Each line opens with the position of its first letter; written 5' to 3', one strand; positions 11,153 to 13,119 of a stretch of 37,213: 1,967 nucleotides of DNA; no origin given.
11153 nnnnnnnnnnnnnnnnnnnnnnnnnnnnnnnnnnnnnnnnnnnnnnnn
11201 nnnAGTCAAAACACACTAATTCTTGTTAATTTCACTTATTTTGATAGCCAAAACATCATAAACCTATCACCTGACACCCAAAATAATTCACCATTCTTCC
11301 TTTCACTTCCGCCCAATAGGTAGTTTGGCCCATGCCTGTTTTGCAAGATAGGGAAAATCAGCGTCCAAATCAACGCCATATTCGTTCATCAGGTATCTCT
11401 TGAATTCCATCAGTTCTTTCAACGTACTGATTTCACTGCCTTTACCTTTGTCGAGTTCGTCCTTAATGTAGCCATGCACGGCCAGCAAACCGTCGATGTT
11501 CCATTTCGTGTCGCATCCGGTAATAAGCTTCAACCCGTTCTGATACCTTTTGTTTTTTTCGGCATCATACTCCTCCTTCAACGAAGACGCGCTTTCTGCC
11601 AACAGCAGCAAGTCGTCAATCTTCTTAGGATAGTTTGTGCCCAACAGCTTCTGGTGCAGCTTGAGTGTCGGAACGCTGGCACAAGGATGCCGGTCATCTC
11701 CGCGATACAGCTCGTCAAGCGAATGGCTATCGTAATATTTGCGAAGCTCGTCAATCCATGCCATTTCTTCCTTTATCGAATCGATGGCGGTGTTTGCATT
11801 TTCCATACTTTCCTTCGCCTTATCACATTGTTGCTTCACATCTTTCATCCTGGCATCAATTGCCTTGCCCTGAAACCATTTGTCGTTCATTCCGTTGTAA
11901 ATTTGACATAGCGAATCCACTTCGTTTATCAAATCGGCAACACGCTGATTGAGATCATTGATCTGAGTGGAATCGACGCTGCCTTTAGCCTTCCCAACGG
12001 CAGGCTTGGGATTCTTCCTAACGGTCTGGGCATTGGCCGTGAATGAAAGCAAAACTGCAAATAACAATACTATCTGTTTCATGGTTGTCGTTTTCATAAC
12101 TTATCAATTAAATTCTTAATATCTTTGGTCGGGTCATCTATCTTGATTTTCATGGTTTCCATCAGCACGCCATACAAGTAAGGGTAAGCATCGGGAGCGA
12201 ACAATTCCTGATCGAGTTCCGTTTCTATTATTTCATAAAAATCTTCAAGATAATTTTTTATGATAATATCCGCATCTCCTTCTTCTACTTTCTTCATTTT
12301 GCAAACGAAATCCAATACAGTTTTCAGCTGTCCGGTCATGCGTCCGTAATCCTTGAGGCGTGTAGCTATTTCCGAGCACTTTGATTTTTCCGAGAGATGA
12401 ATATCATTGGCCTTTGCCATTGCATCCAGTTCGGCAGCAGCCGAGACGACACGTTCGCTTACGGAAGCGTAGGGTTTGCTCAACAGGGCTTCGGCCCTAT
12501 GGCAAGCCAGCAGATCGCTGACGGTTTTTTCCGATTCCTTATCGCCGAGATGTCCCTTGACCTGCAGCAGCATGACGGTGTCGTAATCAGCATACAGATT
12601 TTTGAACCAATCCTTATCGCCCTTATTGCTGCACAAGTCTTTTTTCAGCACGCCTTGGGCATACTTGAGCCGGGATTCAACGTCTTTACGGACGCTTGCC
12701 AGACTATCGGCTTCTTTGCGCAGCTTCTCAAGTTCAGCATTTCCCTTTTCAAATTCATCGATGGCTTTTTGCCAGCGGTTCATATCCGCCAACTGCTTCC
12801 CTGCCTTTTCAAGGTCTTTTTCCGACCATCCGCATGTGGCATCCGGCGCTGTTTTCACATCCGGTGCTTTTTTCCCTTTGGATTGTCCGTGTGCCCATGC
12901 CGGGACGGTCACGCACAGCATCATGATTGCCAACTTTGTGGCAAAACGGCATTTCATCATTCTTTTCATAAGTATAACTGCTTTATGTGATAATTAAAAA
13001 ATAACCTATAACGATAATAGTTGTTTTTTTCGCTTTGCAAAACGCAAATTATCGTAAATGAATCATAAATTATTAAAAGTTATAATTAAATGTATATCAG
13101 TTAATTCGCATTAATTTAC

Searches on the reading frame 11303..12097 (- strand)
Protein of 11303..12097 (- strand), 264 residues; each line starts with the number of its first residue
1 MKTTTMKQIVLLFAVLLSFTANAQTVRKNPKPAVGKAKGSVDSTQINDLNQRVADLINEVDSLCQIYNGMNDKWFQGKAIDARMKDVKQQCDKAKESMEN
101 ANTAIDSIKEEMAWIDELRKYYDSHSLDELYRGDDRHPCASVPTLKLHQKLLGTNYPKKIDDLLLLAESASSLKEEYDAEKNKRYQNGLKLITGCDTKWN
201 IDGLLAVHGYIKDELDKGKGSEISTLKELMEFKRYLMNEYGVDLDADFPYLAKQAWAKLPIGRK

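Call 5: search_protein_families(library=pfam, proteins=[window:11303-12097:-], max_evalue=0.01)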
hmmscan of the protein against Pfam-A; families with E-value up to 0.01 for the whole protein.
window:11303-12097:- (264 aa): 2 families
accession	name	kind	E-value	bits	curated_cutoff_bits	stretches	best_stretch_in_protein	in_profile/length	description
PF14131.11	DUF4298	-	0.00074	20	27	1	86-134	3-51/87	Domain of unknown function (DUF4298)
PF10779.14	XhlA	-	0.0023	18.5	34.7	1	81-115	17-51/67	Haemolysin XhlA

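Call 89: search_protein_families(library=padloc, proteins=[window:11303-12097:-], max_evalue=0.01)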
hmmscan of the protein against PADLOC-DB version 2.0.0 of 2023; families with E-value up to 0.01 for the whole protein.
window:11303-12097:- (264 aa): 0 families

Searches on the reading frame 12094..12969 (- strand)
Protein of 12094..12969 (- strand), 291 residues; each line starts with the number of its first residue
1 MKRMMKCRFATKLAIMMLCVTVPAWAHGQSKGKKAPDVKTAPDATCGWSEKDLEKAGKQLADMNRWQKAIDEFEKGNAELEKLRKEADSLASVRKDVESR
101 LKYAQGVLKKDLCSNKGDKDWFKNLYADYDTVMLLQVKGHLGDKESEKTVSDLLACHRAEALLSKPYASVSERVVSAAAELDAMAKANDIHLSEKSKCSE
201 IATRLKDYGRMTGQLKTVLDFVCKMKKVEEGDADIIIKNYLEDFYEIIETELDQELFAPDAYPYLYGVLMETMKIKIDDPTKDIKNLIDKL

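Call 5: search_protein_families(library=pfam, proteins=[window:12094-12969:-], max_evalue=0.01)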
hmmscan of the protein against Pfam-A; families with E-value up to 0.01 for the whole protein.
window:12094-12969:- (291 aa): 1 family
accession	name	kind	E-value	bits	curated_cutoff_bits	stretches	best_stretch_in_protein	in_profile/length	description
PF23921.1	DUF7260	-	0.003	17.5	27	1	51-131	140-223/242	Domain of unknown function (DUF7260)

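Call 89: search_protein_families(library=padloc, proteins=[window:12094-12969:-], max_evalue=0.01)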
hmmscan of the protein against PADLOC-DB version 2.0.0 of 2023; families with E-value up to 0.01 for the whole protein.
window:12094-12969:- (291 aa): 0 families
